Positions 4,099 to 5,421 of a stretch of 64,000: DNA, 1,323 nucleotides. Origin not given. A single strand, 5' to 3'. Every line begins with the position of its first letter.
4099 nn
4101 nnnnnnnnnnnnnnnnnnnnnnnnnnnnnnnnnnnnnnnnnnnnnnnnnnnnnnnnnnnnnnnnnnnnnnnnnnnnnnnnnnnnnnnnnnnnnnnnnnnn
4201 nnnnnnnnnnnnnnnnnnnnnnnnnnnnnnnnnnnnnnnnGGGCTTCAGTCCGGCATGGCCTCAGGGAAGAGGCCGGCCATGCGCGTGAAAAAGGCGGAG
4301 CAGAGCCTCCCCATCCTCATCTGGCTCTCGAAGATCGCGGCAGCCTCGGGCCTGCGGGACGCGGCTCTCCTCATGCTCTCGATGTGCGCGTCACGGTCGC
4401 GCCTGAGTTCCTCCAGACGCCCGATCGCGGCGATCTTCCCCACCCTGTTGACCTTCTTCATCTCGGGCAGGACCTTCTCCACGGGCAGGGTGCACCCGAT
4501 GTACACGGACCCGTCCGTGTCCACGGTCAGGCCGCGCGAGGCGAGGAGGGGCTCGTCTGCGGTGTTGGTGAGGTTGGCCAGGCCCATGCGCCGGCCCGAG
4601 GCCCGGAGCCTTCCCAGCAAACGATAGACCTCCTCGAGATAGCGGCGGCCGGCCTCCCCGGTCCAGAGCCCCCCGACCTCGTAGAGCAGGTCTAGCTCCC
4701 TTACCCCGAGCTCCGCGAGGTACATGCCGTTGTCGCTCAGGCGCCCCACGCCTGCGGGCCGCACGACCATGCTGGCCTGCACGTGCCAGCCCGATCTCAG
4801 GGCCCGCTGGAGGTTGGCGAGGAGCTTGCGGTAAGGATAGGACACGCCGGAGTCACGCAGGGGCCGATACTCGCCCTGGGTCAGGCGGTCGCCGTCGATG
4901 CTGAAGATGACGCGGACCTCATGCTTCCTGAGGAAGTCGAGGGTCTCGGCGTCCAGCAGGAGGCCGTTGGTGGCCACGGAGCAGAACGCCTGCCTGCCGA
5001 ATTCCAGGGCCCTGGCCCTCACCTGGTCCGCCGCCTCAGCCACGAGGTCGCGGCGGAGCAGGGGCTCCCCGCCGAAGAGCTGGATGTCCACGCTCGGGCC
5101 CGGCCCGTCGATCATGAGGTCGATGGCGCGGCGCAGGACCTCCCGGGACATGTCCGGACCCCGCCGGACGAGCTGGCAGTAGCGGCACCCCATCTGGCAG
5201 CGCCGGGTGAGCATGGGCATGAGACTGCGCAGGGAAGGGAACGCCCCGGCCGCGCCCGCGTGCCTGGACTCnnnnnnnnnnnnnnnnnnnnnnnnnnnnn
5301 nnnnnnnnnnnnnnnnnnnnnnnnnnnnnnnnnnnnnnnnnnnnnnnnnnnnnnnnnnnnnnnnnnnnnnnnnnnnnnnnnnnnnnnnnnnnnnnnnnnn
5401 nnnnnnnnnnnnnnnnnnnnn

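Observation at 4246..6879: Single polypeptide carrying two complete radical-SAM domains (B12-type plus SPASM-like)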

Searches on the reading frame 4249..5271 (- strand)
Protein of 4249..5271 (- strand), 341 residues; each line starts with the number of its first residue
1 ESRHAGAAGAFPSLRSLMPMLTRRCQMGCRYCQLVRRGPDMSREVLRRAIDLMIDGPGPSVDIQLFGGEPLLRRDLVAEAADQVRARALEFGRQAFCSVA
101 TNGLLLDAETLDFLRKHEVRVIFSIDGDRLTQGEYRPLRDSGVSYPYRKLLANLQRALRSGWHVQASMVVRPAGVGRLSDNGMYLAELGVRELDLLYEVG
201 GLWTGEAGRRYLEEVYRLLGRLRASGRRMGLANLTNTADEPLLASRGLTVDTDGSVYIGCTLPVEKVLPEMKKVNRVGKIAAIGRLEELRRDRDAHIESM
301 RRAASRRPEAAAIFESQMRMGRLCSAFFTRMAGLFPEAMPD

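Call 16: find_homologous_proteins(query=window:4249-5271:-, max_evalue=0.00001)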
Query window:4249-5271:- (341 aa): 70 proteins with E <= 0.00001 among 8000 candidates.
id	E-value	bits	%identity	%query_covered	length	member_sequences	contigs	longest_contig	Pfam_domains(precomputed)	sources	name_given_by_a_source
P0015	1.0e-26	112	32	94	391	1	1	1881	PF04055.28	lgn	-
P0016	2.1e-21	95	31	78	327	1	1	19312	PF04055.28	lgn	-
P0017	9.0e-21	93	37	58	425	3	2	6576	PF04055.28,PF13353.12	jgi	jgi:MoaA/NifB/PqqE/SkfB family radical SAM enzyme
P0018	1.8e-18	85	35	62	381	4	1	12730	PF04055.28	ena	-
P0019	6.0e-18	83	33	70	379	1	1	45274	PF04055.28,PF13353.12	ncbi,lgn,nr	ncbi:MAG: radical SAM protein [Deltaproteobacteria bacterium]|nr:radical SAM protein [Deltaproteobac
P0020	1.3e-17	82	33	55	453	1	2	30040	PF04055.28,PF13353.12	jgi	-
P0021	1.6e-17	82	33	62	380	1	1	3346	PF04055.28,PF13353.12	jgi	jgi:uncharacterized protein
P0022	9.3e-17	79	32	62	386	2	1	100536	PF04055.28,PF13353.12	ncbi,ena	-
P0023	1.6e-16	79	32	70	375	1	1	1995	PF04055.28,PF13353.12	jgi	jgi:uncharacterized protein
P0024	1.6e-16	79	32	62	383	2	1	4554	PF04055.28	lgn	-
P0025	1.8e-16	78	35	62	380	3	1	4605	PF04055.28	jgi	jgi:uncharacterized protein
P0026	2.9e-16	78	34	70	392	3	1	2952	PF13186.12,PF04055.28,PF13353.12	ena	-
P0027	1.2e-15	76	35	54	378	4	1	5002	PF04055.28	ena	-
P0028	2.4e-15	75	36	62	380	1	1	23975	PF04055.28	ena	-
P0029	2.7e-15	75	34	55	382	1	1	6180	PF04055.28,PF13353.12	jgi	jgi:uncharacterized protein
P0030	3.0e-15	74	34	50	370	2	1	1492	PF04055.28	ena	-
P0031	3.7e-15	74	35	54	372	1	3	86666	PF04055.28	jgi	jgi:uncharacterized protein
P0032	1.1e-14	73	31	70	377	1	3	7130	PF04055.28,PF13353.12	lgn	-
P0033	1.2e-14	73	34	55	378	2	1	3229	PF04055.28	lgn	-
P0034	1.9e-14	72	35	62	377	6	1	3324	PF04055.28,PF13353.12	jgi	-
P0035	9.8e-14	70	33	55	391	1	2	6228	PF04055.28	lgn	-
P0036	1.1e-13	69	35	59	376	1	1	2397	PF04055.28,PF13353.12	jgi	jgi:uncharacterized protein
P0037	1.8e-13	69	29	72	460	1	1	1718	PF13186.12,PF04055.28,PF13353.12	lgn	-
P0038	2.0e-13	68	42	35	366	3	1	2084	PF04055.28,PF13353.12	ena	-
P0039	2.8e-13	68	33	54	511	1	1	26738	PF04055.28,PF13353.12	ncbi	-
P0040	4.0e-13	68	32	56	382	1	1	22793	PF04055.28,PF13353.12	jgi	jgi:uncharacterized protein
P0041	4.1e-13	67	27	72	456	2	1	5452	PF13186.12,PF04055.28,PF13353.12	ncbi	ncbi:MAG: thioether cross-link-forming SCIFF peptide maturase [Methylocystaceae bacterium]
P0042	4.7e-13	67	33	62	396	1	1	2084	PF04055.28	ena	-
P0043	1.4e-12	66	32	48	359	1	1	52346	PF04055.28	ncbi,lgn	-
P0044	1.5e-12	66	32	49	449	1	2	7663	PF04055.28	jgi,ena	jgi:uncharacterized protein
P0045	5.4e-12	64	33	70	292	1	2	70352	PF04055.28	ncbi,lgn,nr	ncbi:MAG: radical SAM protein [Elusimicrobia bacterium]|nr:radical SAM protein [Elusimicrobiota bact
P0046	6.0e-12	64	28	80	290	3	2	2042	PF04055.28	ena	-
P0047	1.3e-11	63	43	33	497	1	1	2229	PF04055.28,PF02163.29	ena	-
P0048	1.4e-11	62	33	53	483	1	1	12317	PF04055.28,PF13353.12,PF05402.19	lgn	-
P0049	1.7e-11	62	31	61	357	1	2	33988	PF04055.28,PF13353.12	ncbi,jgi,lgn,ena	-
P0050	4.0e-11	61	28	62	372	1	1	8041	PF04055.28,PF13353.12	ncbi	-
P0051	1.3e-10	59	26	62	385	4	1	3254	PF13186.12,PF04055.28,PF13353.12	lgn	-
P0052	1.3e-10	59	35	42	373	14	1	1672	PF04055.28,PF13353.12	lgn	-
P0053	1.4e-10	59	32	60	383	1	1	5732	PF04055.28,PF13353.12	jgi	jgi:uncharacterized protein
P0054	1.4e-10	59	34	52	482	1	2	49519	PF04055.28,PF13353.12,PF05402.19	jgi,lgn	-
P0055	2.1e-10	59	30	50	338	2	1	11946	PF04055.28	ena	-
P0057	4.2e-10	58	28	62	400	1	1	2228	PF04055.28,PF13353.12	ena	-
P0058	1.0e-9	56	33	52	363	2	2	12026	PF04055.28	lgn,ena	-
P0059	1.5e-9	56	32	37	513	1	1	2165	PF04055.28,PF13353.12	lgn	-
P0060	1.7e-9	56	31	64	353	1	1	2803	PF04055.28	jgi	jgi:uncharacterized protein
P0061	1.8e-9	55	34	34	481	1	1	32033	PF04055.28,PF13353.12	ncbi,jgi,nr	ncbi:MAG: thioether cross-link-forming SCIFF peptide maturase [Oscillospiraceae bacterium]|jgi:uncha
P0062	7.8e-9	53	30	48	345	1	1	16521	PF04055.28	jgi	jgi:uncharacterized protein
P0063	1.0e-8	53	24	53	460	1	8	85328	PF13186.12,PF04055.28,PF13353.12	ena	-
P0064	1.4e-8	53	37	36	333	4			PF04055.28,PF13353.12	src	-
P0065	2.7e-8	52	27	53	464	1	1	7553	PF13186.12,PF04055.28,PF13353.12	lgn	-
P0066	3.4e-8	51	34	40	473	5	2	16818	PF04055.28,PF13353.12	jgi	jgi:uncharacterized protein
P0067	4.3e-8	51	29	61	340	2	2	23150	PF04055.28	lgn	-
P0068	7.0e-8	50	31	38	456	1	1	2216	PF04055.28,PF13353.12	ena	-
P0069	8.1e-8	50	30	71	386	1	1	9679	PF04055.28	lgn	-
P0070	8.6e-8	50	28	55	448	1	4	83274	PF04055.28,PF13353.12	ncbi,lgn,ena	-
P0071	1.1e-7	50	27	39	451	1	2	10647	PF13186.12,PF04055.28,PF13353.12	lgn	-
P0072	1.1e-7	50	27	39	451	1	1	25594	PF13186.12,PF04055.28,PF13353.12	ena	-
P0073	3.1e-7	48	30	37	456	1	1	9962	PF04055.28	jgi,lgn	jgi:radical SAM protein with 4Fe4S-binding SPASM domain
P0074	3.6e-7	48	26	56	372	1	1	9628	PF04055.28,PF13353.12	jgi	jgi:uncharacterized protein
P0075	6.0e-7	47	31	44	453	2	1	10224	PF04055.28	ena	-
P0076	1.3e-6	46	32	40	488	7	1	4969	PF04055.28,PF13353.12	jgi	jgi:uncharacterized protein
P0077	1.9e-6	46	30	33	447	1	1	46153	PF13186.12,PF04055.28,PF13353.12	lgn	-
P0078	2.0e-6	45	32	40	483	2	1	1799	PF04055.28,PF13353.12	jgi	-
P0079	2.7e-6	45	32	40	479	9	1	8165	PF04055.28,PF13353.12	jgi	jgi:uncharacterized protein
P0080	2.9e-6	45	25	71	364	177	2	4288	PF04055.28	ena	-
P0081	3.4e-6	45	33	40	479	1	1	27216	PF04055.28,PF13353.12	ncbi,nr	ncbi:MAG: radical SAM protein [Acidobacteria bacterium]|nr:radical SAM protein [Acidobacteriota bact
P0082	4.3e-6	44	27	42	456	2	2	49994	PF13186.12,PF04055.28,PF13353.12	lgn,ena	-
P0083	5.7e-6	44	32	38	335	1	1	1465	PF04055.28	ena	-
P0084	8.7e-6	43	26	65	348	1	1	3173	PF04055.28,PF13353.12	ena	-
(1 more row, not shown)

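Call 44: find_encoding_contigs(protein=P0016, flank=10000, max_places=1)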
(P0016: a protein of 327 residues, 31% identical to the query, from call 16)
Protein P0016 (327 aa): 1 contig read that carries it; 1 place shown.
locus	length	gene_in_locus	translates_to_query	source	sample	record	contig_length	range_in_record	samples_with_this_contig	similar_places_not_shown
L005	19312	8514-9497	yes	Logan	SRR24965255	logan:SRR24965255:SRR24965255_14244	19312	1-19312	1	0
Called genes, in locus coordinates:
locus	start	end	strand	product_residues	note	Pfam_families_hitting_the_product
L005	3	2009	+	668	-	?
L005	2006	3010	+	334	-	PF04055:Radical_SAM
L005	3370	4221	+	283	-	PF04055:Radical_SAM (weak)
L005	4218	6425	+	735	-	PF02310:B12-binding, PF04055:Radical_SAM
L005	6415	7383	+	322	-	PF04055:Radical_SAM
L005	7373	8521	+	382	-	PF04055:Radical_SAM, PF13186:SPASM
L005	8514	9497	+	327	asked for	PF04055:Radical_SAM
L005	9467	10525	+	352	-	PF04055:Radical_SAM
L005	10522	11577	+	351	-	PF04055:Radical_SAM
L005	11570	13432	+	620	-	PF04055:Radical_SAM, PF13353:Fer4_12 (faint), PF04055:Radical_SAM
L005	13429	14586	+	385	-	PF04055:Radical_SAM, PF13353:Fer4_12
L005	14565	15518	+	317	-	PF04055:Radical_SAM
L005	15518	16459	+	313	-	PF04055:Radical_SAM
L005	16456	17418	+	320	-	PF04055:Radical_SAM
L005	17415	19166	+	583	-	PF13472:Lipase_GDSL_2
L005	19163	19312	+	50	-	?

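Call 45: find_encoding_contigs(protein=P0045, flank=10000, max_places=1)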
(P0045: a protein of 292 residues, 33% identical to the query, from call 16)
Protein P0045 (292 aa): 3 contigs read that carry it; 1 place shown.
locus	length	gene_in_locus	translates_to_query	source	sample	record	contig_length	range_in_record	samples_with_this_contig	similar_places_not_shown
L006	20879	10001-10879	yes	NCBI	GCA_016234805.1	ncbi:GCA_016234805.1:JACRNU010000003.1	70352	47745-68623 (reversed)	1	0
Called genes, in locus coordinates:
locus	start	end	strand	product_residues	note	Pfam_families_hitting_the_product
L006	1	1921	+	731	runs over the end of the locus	PF02310:B12-binding, PF04055:Radical_SAM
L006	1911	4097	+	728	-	PF04055:Radical_SAM, PF13353:Fer4_12 (faint), PF04055:Radical_SAM, PF13186:SPASM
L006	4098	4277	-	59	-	-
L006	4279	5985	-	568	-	PF02543:Carbam_trans_N, PF00814:TsaD (faint), PF16861:Carbam_trans_C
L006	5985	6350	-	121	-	-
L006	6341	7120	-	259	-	-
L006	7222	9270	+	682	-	PF07719:TPR_2 (faint), PF12895:ANAPC3 (faint), PF13174:TPR_6 (faint), PF13432:TPR_16 (weak), PF13428:TPR_14 (weak), PF14559:TPR_19 (weak), PF13414:TPR_11 (weak), PF13432:TPR_16 (weak), +7 more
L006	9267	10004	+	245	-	PF00590:TP_methylase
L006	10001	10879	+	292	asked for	PF04055:Radical_SAM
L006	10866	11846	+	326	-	PF04055:Radical_SAM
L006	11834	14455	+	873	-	PF13432:TPR_16 (faint), PF07719:TPR_2 (faint), PF13428:TPR_14 (faint), PF00515:TPR_1 (faint), PF13371:TPR_9 (faint), PF13424:TPR_12 (weak), PF14559:TPR_19 (weak)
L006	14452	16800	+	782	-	PF11028:TMEM260_N (weak), PF13371:TPR_9 (faint), PF13432:TPR_16 (faint), PF00515:TPR_1 (faint), PF07719:TPR_2 (faint), PF13414:TPR_11 (faint), PF13424:TPR_12 (faint), PF14559:TPR_19 (weak), +1 more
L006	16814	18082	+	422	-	PF04055:Radical_SAM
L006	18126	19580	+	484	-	PF02113:Peptidase_S13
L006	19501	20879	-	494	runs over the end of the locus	PF04055:Radical_SAM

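Call 47: predict_structure(alignment_id=A2)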
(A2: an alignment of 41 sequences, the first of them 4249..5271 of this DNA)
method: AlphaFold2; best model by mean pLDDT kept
length: 341 residues; sequences in the alignment: 41
mean_pLDDT: 89.8   pTM: 0.88
mean pLDDT of the five models: 89.8, 89.4, 87.8, 87.1, 84.1
residues with pLDDT >= 90: 253; 70-90: 59; 50-70: 18; < 50: 11
segments of 3 or more residues with pLDDT < 50: 1-10
pLDDT, mean of each block of 10 residues (from residue 1): 37 79 94 92 98 91 95 97 96 95 95 95 97 91 79 96 94 97 98 94 96 96 93 71 77 92 90 94 91 89 96 94 87 80 54
secondary structure, 60 per line:
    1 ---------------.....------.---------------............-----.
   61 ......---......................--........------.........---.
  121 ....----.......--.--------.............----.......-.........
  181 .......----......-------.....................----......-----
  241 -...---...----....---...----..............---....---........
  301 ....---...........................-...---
elements in order: E16-20 H43-54 E60-66 H70-91 E94-101 H108-116 E120-124 H129-135 H147-159 E164-170 H172-187 E192-197 H205-225 H232-235 E248-250 E255-258 H269-275 E276-279 H286-289 H293-304 H308-334

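Call 51: fold_search(model_id=the predicted structure, library=pdb)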
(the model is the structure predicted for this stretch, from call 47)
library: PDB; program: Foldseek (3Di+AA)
matches with E <= 10: 1616; with E <= 0.001: 121
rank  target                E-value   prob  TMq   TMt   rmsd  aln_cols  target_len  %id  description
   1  5wgg_A                3.4e-17  1.00  0.71  0.57   5.3       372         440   18  Structural Insights into Thioether Bond Formation in the Biosynthesis of Sactipeptides (released 2017-07-26)
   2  5why_B                4.8e-17  1.00  0.68  0.56   7.3       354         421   20  Structural Insights into Thioether Bond Formation in the Biosynthesis of Sactipeptides (released 2017-07-26)
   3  4k37_A                2.7e-16  1.00  0.68  0.64   3.2       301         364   18  Native anSMEcpe with bound AdoMet (released 2013-05-08)
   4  4k37_B                5.2e-16  1.00  0.72  0.67   6.3       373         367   16  Native anSMEcpe with bound AdoMet (released 2013-05-08)
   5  5why_A                8.4e-16  1.00  0.69  0.57   7.4       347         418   21  Structural Insights into Thioether Bond Formation in the Biosynthesis of Sactipeptides (released 2017-07-26)
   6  4k36_B                1.5e-15  1.00  0.73  0.69   6.3       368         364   16  His6 tagged anSMEcpe with bound AdoMet (released 2013-05-08)
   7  4k38_B                2.6e-15  1.00  0.72  0.68   6.3       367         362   17  Native anSMEcpe with bound AdoMet and Kp18Cys peptide (released 2013-05-08)
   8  9gm3_C                2.8e-15  1.00  0.66  0.61   6.5       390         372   18  Crystal structure of the complex formed between the radical SAM protein ChlB and the leader region of its precursor su (released 2025-06-25)
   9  4k38_A                4.0e-15  1.00  0.67  0.62   3.5       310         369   18  Native anSMEcpe with bound AdoMet and Kp18Cys peptide (released 2013-05-08)
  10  4k36_A                4.0e-15  1.00  0.73  0.66   5.3       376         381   16  His6 tagged anSMEcpe with bound AdoMet (released 2013-05-08)
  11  9gm3_A                4.7e-15  1.00  0.69  0.63   6.3       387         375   18  Crystal structure of the complex formed between the radical SAM protein ChlB and the leader region of its precursor su (released 2025-06-25)
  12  4k39_A                6.4e-15  1.00  0.68  0.65   3.2       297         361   18  Native anSMEcpe with bound AdoMet and Cp18Cys peptide (released 2013-05-08)
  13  4k39_B                1.0e-14  1.00  0.73  0.70   6.2       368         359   16  Native anSMEcpe with bound AdoMet and Cp18Cys peptide (released 2013-05-08)
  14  9gmc_C                2.5e-14  1.00  0.68  0.63   6.3       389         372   18  Crystal structure of the complex formed between the radical SAM protein ChlB and the R3A mutant of ChlA (released 2025-06-25)
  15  9gmc_A                4.5e-14  1.00  0.68  0.63   6.3       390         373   18  Crystal structure of the complex formed between the radical SAM protein ChlB and the R3A mutant of ChlA (released 2025-06-25)
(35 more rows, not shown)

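Call 90: search_protein_families(library=ncbifam, proteins=[L005:7373-8518:+], max_evalue=0.01)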
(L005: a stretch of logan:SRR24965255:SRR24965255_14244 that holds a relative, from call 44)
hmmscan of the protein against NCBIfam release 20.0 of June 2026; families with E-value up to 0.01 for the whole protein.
L005:7373-8518:+ (382 aa): 51 families (the best 25 are shown)
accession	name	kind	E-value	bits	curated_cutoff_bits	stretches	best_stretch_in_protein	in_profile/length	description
TIGR04251.1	SCM_rSAM_ScmF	equivalog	1.9e-16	60.4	400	1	36-215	4-174/353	SynChlorMet cassette radical SAM/SPASM protein ScmF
NF045574.1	sacti_mat_StsB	exception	1e-15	57.5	625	1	37-206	97-252/466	StsB family radical SAM/SPASM domain sactipeptide maturase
TIGR04317.1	W_rSAM_matur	equivalog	1.1e-14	54.3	380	1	37-239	5-195/349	tungsten cofactor oxidoreductase radical SAM maturase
TIGR04347.1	pseudo_SAM_Halo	equivalog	7e-14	51.9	525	1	42-227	44-214/390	TIGR04347 family pseudo-SAM/SPASM protein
TIGR02666.1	moaA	equivalog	7.4e-14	51.5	284.05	1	40-149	14-122/336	GTP 3',8-cyclase MoaA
TIGR02668.1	moaA_archaeal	equivalog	2.2e-12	46.6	325.25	1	37-174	11-140/303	GTP 3',8-cyclase MoaA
NF038283.1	viperin_w_prok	equivalog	2.9e-12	46.4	180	1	42-149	8-114/281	viperin family antiviral radical SAM protein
TIGR04311.1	rSAM_Geo_metal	subfamily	3.3e-12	46.2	400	2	35-224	2-186/423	radical SAM/SPASM family putative metalloenzyme maturase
NF033640.1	N_Twi_rSAM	subfamily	3e-10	39.7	170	2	43-233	118-316/398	twitch domain-containing radical SAM protein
TIGR04051.1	rSAM_NirJ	equivalog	6.9e-10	38.4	515.45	1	42-228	8-179/354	heme d1 biosynthesis radical SAM protein NirJ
NF001199.0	PRK00164.2-1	equivalog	1.2e-09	37.7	231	1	40-151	16-120/308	GTP 3',8-cyclase MoaA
TIGR04054.1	rSAM_NirJ1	equivalog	7.8e-09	34.6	650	1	40-228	40-213/387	putative heme d1 biosynthesis radical SAM protein NirJ1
TIGR02495.1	NrdG2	equivalog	7.9e-09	35.1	131.15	1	40-160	20-132/193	anaerobic ribonucleoside-triphosphate reductase activating protein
TIGR04545.1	rSAM_ahbD_hemeb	equivalog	1.1e-08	34.9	500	1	42-177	6-134/339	heme b synthase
TIGR04303.1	GeoRSP_rSAM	equivalog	2.9e-08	33.6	400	1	79-208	36-165/325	GeoRSP system radical SAM/SPASM protein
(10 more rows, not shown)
